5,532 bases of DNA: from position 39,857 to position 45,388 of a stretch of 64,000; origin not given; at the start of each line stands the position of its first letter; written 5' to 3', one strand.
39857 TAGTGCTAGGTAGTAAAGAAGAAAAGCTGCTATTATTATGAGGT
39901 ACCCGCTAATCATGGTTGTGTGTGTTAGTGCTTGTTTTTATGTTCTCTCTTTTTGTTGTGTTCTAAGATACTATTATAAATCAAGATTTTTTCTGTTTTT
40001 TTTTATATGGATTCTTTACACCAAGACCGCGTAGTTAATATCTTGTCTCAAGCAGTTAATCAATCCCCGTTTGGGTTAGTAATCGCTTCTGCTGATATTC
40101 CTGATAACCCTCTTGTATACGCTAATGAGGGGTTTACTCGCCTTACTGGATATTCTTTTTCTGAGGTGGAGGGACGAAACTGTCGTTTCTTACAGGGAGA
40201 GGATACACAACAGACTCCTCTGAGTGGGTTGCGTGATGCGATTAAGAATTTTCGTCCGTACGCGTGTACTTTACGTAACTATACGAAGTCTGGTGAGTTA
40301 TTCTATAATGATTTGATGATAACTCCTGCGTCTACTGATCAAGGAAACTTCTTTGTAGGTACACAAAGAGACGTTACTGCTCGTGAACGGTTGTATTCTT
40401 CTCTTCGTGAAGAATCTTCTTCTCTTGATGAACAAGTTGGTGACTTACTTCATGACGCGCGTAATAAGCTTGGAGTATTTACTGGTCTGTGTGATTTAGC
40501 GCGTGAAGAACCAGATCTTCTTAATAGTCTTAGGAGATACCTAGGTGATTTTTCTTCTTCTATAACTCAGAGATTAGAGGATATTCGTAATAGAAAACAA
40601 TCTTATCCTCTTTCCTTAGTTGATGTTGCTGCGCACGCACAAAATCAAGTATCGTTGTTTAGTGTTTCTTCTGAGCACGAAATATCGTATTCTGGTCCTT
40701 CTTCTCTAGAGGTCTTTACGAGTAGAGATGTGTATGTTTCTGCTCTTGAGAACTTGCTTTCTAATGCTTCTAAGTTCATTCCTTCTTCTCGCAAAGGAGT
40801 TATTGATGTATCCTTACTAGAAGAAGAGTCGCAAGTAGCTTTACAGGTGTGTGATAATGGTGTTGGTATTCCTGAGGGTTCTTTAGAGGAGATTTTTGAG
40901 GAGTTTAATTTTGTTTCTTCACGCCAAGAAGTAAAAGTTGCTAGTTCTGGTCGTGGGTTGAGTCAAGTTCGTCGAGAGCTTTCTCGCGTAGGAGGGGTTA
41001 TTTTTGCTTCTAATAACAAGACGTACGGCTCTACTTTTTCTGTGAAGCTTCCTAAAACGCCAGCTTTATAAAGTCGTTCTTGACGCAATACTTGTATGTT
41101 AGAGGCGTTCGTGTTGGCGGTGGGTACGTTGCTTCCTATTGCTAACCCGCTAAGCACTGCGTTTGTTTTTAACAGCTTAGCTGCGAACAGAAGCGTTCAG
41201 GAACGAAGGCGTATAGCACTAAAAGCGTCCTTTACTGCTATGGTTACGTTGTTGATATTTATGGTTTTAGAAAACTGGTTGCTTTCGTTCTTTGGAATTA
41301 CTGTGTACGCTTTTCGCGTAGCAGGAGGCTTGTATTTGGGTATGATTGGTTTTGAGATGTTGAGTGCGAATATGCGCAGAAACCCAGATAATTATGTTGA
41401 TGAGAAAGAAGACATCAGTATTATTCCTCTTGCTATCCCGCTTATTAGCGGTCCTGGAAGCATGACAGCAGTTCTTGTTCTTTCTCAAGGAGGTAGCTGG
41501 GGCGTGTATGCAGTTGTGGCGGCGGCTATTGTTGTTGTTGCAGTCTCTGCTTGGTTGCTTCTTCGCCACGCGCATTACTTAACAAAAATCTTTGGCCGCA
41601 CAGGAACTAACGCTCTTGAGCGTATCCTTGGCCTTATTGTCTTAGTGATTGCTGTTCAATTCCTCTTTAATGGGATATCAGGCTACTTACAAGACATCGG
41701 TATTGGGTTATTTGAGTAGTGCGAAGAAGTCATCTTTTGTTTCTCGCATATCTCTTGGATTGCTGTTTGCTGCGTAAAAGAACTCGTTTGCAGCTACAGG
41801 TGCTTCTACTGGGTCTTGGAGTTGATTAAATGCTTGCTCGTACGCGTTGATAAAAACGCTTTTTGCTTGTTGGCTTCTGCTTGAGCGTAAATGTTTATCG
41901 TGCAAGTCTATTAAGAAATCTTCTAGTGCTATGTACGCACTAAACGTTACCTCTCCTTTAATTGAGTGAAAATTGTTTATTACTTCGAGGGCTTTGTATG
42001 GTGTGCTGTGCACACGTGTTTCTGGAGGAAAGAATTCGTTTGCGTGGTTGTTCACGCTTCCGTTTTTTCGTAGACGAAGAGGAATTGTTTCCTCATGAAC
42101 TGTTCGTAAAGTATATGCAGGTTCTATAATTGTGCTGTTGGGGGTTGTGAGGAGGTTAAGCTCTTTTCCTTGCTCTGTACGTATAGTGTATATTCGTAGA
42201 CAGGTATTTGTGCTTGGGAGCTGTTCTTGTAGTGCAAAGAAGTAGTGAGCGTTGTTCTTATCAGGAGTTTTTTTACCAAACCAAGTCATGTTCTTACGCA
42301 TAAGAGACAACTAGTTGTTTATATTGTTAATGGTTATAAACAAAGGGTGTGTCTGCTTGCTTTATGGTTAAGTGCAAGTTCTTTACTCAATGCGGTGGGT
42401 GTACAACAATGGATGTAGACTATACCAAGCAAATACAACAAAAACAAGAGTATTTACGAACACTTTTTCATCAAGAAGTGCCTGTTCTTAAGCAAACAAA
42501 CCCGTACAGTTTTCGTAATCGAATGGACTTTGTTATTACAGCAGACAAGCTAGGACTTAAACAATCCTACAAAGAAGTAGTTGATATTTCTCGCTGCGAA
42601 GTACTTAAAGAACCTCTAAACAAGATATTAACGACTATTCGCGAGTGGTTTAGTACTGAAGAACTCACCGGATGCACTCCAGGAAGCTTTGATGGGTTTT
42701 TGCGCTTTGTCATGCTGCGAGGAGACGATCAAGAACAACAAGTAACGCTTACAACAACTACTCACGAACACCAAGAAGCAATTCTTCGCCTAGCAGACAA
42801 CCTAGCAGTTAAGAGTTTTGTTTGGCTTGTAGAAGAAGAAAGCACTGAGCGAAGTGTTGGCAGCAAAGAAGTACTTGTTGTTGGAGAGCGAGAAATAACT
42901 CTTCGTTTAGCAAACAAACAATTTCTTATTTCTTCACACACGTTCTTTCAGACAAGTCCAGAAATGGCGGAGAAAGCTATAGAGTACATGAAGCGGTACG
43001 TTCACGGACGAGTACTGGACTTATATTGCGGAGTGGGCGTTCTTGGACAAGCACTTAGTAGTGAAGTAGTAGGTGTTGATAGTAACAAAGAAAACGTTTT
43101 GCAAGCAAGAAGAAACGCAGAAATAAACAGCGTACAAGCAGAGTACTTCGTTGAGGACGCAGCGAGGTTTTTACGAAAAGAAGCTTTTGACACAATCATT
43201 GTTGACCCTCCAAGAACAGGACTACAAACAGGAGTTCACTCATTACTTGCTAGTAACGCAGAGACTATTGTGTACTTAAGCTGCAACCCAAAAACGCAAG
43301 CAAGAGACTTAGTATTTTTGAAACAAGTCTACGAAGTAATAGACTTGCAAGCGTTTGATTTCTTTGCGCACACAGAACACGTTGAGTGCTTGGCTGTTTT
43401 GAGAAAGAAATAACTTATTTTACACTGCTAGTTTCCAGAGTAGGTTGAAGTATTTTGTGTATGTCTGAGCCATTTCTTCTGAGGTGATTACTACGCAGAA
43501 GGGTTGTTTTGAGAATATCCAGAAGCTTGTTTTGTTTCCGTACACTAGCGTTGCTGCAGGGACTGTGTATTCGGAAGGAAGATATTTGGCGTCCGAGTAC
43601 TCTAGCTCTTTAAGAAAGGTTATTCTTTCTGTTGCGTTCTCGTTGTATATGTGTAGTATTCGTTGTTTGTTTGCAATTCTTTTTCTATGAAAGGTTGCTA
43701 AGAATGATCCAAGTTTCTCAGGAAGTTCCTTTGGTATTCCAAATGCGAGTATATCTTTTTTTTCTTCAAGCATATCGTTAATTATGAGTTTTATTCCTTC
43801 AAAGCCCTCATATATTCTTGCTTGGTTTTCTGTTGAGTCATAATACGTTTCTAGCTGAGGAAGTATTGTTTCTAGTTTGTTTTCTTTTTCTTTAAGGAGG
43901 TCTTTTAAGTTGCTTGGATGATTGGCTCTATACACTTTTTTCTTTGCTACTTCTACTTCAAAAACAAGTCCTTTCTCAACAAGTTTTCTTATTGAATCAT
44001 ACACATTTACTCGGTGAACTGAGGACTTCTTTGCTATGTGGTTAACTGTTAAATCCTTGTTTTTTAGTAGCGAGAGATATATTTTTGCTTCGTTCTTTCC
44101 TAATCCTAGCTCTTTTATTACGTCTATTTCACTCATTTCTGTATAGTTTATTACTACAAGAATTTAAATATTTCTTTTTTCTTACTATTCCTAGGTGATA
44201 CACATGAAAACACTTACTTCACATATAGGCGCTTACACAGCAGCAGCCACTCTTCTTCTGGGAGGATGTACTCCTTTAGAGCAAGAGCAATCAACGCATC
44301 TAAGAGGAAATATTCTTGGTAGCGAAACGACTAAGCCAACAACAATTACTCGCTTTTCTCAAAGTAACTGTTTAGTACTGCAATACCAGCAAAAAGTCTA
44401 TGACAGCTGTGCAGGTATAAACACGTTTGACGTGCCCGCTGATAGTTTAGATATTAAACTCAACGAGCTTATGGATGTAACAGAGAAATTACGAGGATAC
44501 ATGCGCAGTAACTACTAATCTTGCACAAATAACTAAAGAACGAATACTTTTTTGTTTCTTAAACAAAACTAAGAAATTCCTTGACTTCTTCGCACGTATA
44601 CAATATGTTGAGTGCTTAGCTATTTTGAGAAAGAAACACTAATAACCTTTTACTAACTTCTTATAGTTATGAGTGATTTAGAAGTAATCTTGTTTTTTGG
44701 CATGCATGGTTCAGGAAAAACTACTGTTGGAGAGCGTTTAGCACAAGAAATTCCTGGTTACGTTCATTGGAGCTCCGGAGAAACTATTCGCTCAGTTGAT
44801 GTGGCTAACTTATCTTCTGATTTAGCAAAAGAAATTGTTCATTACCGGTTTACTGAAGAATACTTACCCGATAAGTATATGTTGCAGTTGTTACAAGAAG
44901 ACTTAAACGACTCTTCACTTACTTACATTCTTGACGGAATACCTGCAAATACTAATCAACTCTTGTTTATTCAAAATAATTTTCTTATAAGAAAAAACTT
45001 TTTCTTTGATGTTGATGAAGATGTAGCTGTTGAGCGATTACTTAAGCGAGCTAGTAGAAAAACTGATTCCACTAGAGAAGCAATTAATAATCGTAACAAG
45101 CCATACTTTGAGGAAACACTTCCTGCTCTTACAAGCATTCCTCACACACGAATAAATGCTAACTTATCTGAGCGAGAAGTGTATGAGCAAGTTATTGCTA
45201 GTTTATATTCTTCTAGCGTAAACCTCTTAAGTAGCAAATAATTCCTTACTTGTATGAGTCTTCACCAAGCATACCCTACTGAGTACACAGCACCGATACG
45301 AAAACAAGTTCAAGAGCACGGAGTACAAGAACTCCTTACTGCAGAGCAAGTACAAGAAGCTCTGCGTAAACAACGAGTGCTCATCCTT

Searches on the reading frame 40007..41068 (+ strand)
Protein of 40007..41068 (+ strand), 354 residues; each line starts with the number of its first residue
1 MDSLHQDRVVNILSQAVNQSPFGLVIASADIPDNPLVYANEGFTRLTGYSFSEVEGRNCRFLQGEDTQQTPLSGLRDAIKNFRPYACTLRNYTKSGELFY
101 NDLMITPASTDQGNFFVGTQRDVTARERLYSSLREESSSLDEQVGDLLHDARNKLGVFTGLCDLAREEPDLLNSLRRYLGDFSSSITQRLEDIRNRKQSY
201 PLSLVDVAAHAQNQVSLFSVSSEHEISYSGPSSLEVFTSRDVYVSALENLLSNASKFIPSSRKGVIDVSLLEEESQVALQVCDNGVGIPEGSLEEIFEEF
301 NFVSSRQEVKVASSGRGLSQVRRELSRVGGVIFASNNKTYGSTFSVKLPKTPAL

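Call 24: search_protein_families(library=pfam, proteins=[window:40007-41068:+], max_evalue=0.001)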
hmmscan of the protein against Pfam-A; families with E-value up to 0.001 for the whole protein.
window:40007-41068:+ (354 aa): 4 families
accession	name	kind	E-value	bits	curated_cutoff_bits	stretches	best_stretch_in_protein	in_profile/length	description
PF02518.31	HATPase_c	-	6.6e-18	65.6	26.4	1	245-351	8-110/111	Histidine kinase-, DNA gyrase B-, and HSP90-like ATPase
PF13426.13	PAS_9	-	1.7e-16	60.8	27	1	30-125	7-103/103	PAS domain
PF13188.13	PAS_8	-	2e-05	24.7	21.8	1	13-60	3-44/65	PAS domain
PF08447.18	PAS_3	-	0.00036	21.2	25.6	1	37-113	2-80/89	PAS fold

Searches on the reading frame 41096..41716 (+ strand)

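Call 24: search_protein_families(library=pfam, proteins=[window:41096-41716:+], max_evalue=0.001)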
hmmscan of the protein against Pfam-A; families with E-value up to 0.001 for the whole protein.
window:41096-41716:+ (207 aa): 1 family
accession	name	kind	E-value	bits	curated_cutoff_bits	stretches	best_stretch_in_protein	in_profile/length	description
PF01914.23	MarC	-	6.2e-51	173.2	23.9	1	3-197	2-202/203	MarC family integral membrane protein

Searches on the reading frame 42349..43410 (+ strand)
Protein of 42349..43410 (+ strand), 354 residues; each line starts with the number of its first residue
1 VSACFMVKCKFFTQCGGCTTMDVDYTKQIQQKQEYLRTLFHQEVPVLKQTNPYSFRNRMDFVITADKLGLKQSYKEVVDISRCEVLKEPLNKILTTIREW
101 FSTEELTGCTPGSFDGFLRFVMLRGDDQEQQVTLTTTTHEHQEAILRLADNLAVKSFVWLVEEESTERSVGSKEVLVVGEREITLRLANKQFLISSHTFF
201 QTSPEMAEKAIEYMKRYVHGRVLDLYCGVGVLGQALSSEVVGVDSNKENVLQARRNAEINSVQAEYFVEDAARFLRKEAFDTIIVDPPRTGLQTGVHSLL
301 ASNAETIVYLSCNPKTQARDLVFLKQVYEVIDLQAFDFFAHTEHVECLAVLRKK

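Call 24: search_protein_families(library=pfam, proteins=[window:42349-43410:+], max_evalue=0.001)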
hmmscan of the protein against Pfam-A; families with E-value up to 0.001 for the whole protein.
window:42349-43410:+ (354 aa): 7 families
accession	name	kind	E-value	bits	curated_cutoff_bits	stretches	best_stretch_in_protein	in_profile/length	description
PF05958.17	tRNA_U5-meth_tr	-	7e-22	78.3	23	1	139-353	121-356/357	tRNA (Uracil-5-)-methyltransferase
PF05175.20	MTS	-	1.5e-10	41.4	23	1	212-290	25-110/170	Methyltransferase small domain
PF13649.12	Methyltransf_25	-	5.5e-07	30.6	27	1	222-285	1-70/97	Methyltransferase domain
PF03602.21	Cons_hypoth95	-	1.5e-06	28.5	24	1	210-289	32-123/182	Conserved hypothetical protein 95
PF13847.12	Methyltransf_31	-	1.3e-05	25.3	27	1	220-286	5-81/145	Methyltransferase domain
PF06325.19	PrmA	-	1.7e-05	24.9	22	1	210-284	154-231/296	Ribosomal protein L11 methyltransferase (PrmA)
PF08241.18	Methyltransf_11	-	0.00097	20.2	21.2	0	223-284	1-65/95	Methyltransferase domain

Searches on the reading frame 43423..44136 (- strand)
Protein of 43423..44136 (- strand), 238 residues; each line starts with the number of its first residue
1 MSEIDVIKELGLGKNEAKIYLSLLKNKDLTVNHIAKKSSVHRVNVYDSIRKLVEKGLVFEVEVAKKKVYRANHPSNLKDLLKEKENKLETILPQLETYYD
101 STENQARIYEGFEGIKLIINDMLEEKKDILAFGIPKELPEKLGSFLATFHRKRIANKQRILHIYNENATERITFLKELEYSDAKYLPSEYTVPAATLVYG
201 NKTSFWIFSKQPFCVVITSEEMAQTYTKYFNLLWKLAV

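Call 25: search_protein_families(library=pfam, proteins=[window:43423-44136:-], max_evalue=0.001)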
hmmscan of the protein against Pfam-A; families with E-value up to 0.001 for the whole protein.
window:43423-44136:- (238 aa): 3 families
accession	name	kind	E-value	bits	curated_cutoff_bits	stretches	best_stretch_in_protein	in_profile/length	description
PF01978.25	TrmB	-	3.3e-17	62.5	25.6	1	8-74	2-67/68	Sugar-specific transcriptional regulator TrmB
PF22194.2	F-93_WHD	-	0.00029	21.3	28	1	23-69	6-57/62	F-93, winged-helix domain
PF04297.20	UPF0122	-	0.00041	21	22.7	1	18-91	23-94/101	Putative helix-turn-helix protein, YlxM / p13 like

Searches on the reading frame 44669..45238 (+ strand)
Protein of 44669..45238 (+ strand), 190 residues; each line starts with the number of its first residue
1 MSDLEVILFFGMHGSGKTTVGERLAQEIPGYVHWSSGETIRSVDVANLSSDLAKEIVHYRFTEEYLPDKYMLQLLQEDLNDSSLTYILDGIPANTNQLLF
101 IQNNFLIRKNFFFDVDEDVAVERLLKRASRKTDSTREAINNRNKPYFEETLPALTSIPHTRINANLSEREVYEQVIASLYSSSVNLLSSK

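Call 25: search_protein_families(library=pfam, proteins=[window:44669-45238:+], max_evalue=0.001)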
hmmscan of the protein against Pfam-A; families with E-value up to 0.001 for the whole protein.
window:44669-45238:+ (190 aa): 4 families
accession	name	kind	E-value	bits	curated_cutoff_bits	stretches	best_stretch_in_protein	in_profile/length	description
PF13207.12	AAA_17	-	4.4e-13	50.1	27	1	10-136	1-131/136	AAA domain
PF00406.28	ADK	-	1.2e-12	48.7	26.8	1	10-154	2-143/151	Adenylate kinase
PF13238.12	AAA_18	-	4.1e-10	40.6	29.4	1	7-135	1-119/128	AAA domain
PF13671.12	AAA_33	-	2.1e-06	28.5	27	1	6-43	1-37/143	AAA domain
